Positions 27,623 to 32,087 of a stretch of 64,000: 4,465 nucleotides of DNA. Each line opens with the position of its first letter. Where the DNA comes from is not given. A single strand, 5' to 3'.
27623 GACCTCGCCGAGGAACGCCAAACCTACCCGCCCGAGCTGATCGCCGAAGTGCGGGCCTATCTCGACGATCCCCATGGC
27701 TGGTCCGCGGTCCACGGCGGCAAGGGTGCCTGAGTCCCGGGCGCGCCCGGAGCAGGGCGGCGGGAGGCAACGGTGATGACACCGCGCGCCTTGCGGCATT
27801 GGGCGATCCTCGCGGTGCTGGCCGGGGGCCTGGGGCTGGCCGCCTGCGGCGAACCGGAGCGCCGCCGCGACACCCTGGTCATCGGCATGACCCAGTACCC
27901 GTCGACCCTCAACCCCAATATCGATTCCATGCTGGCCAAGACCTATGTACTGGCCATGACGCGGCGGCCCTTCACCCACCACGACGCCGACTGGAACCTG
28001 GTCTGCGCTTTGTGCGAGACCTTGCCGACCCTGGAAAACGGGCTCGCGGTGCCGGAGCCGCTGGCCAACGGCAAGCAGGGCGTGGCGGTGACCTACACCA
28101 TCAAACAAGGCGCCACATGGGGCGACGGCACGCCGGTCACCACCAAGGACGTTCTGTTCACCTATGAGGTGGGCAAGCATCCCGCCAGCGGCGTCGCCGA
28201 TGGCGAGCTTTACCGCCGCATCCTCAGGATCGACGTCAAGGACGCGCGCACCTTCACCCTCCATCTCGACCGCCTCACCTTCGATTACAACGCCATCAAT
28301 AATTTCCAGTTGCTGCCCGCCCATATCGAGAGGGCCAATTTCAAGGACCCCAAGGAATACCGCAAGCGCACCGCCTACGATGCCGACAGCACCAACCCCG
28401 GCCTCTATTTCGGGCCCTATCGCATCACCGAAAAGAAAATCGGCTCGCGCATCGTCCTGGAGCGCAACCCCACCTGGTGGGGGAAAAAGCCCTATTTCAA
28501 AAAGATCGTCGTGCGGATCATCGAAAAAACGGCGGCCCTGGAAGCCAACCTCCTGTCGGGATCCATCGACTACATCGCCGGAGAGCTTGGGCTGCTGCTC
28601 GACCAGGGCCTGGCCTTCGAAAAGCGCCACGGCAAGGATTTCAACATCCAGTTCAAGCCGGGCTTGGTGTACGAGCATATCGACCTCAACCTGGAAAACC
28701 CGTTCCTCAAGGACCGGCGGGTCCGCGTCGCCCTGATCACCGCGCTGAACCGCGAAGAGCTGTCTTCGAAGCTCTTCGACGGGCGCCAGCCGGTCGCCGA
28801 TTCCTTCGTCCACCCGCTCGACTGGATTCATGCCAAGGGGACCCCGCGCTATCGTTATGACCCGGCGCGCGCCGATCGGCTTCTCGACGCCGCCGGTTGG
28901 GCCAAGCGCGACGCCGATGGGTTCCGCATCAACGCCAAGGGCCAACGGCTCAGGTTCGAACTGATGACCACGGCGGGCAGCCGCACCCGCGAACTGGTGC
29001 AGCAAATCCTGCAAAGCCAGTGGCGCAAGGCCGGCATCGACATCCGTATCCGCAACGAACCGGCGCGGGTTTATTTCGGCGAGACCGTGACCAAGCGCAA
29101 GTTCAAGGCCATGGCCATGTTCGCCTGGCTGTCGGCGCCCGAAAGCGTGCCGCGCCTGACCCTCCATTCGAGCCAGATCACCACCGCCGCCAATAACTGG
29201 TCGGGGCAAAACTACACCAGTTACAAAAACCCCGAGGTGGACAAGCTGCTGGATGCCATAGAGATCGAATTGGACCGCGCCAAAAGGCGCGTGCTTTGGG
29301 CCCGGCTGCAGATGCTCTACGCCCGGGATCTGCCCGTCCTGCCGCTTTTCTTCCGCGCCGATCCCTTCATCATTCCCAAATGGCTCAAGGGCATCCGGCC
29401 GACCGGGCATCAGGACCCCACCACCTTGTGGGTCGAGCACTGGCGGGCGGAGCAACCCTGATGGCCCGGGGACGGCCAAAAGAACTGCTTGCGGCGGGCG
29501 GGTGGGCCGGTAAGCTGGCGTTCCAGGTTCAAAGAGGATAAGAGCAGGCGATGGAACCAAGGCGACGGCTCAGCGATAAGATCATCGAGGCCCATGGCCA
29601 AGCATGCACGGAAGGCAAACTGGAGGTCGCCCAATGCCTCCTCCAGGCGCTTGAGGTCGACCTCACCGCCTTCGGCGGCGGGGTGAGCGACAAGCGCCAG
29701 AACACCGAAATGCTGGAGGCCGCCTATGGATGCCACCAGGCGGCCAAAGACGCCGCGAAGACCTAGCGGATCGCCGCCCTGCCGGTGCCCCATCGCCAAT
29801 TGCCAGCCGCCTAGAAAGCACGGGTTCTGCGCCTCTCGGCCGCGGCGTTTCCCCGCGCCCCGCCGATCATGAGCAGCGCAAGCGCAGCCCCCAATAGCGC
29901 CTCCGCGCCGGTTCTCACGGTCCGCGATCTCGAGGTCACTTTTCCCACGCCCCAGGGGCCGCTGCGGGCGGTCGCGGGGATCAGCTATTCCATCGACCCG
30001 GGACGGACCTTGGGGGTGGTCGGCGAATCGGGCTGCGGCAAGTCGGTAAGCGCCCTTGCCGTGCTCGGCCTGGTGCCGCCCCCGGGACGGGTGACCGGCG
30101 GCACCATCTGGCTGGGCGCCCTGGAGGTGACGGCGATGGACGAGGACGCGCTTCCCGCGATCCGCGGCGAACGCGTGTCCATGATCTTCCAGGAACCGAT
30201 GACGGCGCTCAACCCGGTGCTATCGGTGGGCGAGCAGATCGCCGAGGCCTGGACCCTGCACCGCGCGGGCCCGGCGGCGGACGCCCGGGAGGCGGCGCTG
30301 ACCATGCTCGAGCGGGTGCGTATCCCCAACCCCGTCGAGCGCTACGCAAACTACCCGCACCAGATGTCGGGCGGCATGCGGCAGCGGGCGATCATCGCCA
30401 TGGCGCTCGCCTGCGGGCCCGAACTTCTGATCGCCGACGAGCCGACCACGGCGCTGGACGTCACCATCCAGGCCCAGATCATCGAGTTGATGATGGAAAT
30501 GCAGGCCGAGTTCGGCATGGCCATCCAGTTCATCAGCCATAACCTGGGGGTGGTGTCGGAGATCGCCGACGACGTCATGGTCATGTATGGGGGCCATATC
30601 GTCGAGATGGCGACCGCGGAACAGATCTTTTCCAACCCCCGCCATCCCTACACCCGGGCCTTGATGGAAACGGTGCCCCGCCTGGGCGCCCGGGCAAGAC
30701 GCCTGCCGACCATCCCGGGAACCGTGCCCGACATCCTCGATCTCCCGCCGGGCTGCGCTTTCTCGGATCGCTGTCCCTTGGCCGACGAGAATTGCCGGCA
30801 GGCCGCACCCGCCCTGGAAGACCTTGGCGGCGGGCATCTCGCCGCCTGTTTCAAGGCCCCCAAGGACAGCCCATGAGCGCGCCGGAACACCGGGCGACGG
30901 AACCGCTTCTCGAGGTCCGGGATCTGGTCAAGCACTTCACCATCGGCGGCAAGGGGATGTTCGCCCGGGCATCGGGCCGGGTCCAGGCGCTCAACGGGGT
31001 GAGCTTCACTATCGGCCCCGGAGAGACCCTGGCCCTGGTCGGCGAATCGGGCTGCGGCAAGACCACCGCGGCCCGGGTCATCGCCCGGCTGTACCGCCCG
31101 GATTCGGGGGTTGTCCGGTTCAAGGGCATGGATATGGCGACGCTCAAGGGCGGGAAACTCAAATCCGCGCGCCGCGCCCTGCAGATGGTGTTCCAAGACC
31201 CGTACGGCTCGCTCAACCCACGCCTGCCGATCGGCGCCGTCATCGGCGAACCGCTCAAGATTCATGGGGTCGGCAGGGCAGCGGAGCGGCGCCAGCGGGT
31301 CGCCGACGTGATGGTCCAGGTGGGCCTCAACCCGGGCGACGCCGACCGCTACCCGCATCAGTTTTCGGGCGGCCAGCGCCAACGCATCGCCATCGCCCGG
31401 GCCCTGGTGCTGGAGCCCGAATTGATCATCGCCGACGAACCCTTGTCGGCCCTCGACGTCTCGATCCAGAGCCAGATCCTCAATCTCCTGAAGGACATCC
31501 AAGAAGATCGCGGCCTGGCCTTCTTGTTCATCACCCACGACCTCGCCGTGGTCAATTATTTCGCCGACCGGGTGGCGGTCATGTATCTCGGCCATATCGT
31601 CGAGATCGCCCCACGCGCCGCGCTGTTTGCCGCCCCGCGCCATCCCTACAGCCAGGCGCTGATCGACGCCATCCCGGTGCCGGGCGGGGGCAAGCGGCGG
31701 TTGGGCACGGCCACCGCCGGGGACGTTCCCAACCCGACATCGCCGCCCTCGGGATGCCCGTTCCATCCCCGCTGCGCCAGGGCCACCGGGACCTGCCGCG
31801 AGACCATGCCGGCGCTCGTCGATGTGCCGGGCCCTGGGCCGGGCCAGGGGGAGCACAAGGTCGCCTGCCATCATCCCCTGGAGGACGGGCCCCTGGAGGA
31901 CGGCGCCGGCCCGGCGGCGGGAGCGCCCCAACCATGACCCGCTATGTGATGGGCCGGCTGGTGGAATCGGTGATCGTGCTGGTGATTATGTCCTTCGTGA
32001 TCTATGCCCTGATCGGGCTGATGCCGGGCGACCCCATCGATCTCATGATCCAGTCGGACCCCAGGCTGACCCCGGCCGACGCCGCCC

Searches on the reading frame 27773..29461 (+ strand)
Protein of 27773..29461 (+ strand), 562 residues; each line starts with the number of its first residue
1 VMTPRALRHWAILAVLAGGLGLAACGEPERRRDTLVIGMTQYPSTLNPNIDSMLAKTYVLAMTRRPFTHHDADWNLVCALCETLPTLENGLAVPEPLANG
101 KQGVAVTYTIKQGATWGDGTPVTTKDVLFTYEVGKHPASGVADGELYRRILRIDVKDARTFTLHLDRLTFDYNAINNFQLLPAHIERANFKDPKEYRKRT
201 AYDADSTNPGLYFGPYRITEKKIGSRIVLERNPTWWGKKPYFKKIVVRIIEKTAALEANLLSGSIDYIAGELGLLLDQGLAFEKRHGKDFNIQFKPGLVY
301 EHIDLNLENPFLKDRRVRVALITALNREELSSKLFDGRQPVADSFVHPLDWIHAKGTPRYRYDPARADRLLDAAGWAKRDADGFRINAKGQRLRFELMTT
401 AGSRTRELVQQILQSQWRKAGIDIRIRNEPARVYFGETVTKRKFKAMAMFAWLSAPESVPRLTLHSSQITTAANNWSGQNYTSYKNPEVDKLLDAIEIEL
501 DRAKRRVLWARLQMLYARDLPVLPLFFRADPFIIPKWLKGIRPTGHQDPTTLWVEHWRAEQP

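Call 47: search_protein_families(library=pfam, proteins=[window:27773-29461:+], max_evalue=0.00001)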
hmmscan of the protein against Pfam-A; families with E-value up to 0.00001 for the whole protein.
window:27773-29461:+ (562 aa): 1 family
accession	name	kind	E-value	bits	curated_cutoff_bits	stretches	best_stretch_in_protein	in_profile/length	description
PF00496.27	SBP_bac_5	-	7.5e-66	223.2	32.4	1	105-456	18-350/368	Bacterial extracellular solute-binding proteins, family 5 Middle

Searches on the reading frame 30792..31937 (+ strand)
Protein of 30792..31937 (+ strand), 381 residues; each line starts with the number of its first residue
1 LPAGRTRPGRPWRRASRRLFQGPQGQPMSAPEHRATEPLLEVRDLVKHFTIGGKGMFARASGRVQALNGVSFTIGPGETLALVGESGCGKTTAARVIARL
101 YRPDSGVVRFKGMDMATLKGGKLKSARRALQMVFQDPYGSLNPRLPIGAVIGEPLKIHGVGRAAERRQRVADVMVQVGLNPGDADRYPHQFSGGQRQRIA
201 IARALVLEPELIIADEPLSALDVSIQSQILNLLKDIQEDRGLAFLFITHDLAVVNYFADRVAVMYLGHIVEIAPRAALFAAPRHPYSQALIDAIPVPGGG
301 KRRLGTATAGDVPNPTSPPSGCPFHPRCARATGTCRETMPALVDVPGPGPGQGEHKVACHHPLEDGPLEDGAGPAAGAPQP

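Call 46: search_protein_families(library=pfam, proteins=[window:30792-31937:+], max_evalue=0.00001)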
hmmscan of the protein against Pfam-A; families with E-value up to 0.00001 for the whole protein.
window:30792-31937:+ (381 aa): 3 families
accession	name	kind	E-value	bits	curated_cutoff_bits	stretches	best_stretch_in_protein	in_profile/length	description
PF00005.33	ABC_tran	-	3.7e-33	115.5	25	1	67-218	1-136/137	ABC transporter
PF08352.17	oligo_HPY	-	1e-18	67.9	27.1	1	270-335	1-65/65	Oligopeptide/dipeptide transporter, C-terminal region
PF13304.12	AAA_21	-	3.7e-07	31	27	0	180-255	227-304/304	AAA domain, putative AbiEii toxin, Type IV TA system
